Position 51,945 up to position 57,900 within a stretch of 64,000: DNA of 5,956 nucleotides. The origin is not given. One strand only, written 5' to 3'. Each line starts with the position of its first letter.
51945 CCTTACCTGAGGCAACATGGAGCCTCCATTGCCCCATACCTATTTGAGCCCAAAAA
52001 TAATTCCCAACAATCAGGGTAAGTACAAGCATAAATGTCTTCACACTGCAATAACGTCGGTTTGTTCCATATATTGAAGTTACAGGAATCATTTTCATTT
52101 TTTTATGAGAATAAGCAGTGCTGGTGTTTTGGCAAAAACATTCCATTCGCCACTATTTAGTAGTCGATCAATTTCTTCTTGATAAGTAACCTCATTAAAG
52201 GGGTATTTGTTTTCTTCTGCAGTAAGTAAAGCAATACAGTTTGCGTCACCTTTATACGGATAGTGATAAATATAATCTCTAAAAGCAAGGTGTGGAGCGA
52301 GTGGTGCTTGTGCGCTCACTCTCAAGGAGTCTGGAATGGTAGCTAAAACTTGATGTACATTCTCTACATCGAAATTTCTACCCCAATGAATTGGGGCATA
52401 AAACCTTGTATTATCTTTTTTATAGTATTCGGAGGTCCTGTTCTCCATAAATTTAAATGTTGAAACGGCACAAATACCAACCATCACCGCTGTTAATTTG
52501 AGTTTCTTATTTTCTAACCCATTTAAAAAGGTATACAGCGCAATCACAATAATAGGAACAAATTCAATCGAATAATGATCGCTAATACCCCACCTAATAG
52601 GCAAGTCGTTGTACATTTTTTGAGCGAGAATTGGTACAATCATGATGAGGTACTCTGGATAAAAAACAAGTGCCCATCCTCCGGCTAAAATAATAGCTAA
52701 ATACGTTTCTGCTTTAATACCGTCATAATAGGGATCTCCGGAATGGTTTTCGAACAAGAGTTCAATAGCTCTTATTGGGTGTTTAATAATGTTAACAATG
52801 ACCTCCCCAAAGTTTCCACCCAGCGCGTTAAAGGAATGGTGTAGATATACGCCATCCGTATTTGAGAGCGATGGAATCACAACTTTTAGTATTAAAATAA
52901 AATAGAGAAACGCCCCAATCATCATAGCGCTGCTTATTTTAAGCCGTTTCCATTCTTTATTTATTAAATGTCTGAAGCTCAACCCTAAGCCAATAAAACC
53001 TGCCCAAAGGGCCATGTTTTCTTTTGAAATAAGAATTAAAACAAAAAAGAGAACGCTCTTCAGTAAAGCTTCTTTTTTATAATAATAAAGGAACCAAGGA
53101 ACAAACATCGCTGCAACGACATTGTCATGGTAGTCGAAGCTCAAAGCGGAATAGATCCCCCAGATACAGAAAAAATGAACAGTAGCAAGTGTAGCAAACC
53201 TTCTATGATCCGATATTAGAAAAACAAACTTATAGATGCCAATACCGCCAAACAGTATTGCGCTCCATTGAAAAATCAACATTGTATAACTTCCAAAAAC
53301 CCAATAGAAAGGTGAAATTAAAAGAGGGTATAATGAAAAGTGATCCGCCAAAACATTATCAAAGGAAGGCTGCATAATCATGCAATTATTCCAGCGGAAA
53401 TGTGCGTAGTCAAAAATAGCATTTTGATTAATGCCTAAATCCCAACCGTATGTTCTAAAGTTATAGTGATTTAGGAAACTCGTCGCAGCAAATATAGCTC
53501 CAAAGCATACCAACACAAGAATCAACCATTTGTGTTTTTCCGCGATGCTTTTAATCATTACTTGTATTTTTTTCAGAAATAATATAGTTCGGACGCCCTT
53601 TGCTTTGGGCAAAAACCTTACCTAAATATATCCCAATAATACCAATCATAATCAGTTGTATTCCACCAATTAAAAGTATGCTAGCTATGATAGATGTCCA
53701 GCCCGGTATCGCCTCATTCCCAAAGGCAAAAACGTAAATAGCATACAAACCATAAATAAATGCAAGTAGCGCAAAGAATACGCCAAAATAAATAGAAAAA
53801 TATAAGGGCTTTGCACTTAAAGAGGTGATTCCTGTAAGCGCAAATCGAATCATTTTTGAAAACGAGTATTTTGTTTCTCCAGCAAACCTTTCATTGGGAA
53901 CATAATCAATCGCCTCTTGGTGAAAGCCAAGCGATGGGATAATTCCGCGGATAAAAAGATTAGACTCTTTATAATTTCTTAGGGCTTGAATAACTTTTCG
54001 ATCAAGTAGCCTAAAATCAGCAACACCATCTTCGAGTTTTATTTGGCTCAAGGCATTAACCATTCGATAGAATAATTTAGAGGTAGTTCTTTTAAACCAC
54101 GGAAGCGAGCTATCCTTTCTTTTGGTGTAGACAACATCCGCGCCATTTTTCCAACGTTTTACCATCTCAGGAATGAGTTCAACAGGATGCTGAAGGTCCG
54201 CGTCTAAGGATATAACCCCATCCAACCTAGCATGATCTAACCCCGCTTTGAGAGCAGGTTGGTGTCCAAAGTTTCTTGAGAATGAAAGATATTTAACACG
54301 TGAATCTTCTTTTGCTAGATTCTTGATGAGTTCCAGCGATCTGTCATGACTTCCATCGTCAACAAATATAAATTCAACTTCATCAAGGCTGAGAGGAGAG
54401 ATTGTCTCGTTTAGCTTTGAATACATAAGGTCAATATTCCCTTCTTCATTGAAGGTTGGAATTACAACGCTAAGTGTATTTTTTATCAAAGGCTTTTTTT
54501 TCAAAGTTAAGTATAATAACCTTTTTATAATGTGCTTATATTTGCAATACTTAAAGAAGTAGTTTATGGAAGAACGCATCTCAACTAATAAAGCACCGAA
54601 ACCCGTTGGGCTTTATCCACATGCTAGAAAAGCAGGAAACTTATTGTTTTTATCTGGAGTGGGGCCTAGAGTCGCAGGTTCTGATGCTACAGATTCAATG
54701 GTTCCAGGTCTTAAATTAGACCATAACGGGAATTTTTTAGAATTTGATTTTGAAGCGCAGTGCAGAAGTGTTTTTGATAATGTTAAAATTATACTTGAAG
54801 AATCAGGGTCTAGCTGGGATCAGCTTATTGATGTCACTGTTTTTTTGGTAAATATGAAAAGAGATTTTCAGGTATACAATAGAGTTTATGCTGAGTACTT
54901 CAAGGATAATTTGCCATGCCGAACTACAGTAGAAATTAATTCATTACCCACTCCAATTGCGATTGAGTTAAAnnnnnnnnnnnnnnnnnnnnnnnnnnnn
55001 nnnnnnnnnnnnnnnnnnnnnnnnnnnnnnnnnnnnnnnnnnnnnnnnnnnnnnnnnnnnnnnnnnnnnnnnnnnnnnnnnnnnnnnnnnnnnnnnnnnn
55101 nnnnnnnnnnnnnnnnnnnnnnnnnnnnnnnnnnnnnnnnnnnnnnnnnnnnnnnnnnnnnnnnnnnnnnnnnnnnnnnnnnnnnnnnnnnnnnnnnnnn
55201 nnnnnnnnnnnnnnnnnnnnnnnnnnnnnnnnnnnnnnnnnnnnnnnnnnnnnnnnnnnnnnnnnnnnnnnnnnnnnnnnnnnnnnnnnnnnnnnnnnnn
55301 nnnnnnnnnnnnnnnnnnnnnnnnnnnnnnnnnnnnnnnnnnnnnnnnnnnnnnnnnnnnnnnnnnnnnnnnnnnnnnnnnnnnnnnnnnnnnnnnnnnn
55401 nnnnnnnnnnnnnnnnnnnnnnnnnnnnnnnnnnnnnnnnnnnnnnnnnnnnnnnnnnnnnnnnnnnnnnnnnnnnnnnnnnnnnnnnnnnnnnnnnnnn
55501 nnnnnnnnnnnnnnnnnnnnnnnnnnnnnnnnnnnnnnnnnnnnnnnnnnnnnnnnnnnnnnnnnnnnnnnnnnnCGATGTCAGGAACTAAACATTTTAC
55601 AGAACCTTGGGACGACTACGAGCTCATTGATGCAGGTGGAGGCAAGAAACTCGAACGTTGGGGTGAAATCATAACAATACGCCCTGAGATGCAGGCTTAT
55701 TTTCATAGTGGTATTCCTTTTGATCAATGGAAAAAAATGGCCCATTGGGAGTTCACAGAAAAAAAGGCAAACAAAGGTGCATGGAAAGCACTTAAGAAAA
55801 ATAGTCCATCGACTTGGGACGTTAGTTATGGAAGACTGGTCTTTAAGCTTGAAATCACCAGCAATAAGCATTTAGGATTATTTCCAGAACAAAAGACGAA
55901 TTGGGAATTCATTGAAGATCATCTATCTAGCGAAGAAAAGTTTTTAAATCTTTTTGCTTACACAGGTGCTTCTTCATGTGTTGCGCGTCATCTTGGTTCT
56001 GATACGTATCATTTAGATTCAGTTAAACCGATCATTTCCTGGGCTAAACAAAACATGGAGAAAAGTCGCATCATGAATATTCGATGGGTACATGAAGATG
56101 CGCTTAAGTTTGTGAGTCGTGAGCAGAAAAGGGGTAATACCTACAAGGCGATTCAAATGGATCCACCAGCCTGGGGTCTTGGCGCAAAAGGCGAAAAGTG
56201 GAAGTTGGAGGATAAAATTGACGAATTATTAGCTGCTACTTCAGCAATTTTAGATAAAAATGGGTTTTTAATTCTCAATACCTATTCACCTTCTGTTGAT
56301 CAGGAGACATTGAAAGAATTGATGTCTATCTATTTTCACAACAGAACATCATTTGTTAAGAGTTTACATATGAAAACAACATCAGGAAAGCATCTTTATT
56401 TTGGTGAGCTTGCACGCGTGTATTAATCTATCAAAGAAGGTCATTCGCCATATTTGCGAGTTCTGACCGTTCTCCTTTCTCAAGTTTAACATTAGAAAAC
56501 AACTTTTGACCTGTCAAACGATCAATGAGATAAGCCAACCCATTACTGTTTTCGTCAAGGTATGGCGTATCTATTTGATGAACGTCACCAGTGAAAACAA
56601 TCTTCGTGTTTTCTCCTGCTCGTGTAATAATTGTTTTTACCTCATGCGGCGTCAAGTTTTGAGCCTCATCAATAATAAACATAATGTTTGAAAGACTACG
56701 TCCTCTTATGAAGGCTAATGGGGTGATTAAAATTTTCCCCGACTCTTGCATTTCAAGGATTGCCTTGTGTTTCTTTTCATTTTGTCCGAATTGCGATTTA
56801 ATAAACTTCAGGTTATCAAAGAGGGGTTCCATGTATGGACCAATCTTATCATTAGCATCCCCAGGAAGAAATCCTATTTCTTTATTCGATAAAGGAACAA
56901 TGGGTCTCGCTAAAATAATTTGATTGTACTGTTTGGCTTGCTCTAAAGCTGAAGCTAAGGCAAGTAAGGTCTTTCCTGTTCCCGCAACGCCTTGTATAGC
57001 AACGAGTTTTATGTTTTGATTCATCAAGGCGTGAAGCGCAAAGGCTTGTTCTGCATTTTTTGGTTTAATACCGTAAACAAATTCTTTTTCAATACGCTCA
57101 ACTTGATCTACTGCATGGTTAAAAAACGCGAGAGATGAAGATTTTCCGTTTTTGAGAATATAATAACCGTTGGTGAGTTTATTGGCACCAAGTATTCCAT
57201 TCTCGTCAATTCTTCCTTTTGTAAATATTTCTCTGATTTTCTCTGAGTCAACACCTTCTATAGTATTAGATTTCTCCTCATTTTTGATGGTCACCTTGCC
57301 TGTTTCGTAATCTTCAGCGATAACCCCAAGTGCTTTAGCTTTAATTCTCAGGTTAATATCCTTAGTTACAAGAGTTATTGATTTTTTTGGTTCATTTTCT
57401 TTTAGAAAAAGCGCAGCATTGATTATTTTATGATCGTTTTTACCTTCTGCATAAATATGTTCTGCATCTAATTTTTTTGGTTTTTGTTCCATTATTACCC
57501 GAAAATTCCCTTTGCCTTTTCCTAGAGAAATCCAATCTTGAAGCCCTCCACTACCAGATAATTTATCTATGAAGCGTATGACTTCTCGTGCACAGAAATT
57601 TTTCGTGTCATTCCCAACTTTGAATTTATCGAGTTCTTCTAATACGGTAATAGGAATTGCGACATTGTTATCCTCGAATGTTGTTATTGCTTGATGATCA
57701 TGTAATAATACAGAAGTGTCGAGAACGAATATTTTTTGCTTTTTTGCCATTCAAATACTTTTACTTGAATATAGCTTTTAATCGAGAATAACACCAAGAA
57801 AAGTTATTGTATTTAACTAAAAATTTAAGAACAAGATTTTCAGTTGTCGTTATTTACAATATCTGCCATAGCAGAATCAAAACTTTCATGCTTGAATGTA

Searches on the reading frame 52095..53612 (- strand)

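Call 92: search_protein_families(library=pfam, proteins=[window:52095-53612:-], max_evalue=0.0001)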
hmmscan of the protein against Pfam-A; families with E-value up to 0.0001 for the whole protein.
window:52095-53612:- (505 aa): 1 family
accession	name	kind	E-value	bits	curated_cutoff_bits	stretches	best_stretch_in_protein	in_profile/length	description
PF09852.15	DUF2079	-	1.3e-47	163.4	28.2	1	49-457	2-406/459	Predicted membrane protein (DUF2079)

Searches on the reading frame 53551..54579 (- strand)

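Call 74: search_protein_families(library=pfam, proteins=[window:53551-54579:-], max_evalue=0.001)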
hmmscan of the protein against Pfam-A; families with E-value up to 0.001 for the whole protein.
window:53551-54579:- (342 aa): 2 families
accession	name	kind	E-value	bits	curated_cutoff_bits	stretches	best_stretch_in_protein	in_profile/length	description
PF00535.33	Glycos_transf_2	-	3.9e-31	108.7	23.3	1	37-199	1-166/168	Glycosyl transferase family 2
PF10111.15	Glyco_tranf_2_2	-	1.3e-05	25.3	27.3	1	37-129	1-92/276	Glycosyltransferase like family 2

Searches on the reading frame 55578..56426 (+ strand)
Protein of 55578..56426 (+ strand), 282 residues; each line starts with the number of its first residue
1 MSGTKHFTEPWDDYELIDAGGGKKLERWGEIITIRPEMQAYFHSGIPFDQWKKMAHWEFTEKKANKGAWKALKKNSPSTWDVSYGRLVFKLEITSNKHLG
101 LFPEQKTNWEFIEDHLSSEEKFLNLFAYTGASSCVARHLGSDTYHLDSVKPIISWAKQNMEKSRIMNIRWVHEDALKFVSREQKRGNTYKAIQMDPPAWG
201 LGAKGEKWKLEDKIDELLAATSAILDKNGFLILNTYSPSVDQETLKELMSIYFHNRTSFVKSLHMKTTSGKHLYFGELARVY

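Call 75: search_protein_families(library=pfam, proteins=[window:55578-56426:+], max_evalue=0.001)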
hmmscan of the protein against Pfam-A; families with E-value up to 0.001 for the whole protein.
window:55578-56426:+ (282 aa): 2 families
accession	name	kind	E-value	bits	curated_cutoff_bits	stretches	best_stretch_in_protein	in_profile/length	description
PF10672.15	Methyltrans_SAM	-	8.2e-10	38.8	27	1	64-249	70-252/286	S-adenosylmethionine-dependent methyltransferase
PF03602.21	Cons_hypoth95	-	0.00037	20.7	24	1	110-238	34-155/182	Conserved hypothetical protein 95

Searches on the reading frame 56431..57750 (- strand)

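Call 75: search_protein_families(library=pfam, proteins=[window:56431-57750:-], max_evalue=0.001)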
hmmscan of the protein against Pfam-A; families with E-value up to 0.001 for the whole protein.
window:56431-57750:- (439 aa): 6 families
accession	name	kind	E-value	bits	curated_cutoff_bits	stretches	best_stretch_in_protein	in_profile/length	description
PF02562.22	PhoH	-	1.8e-50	171.7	27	1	228-426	2-189/205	PhoH-like protein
PF13638.12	PIN_4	-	1.7e-35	122.6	21.9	1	8-149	1-132/132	PIN domain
PF13604.12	AAA_30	-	2.4e-09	37.6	27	0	232-272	3-45/191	AAA domain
PF13245.12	AAA_19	-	1.1e-05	26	25.1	0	351-393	87-129/134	AAA domain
PF00270.35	DEAD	-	7.7e-05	22.9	26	1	235-377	4-144/167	DEAD/DEAH box helicase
PF09848.15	SLFN-g3_helicase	-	0.00086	19.1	24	0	249-368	3-93/354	Schlafen group 3, DNA/RNA helicase domain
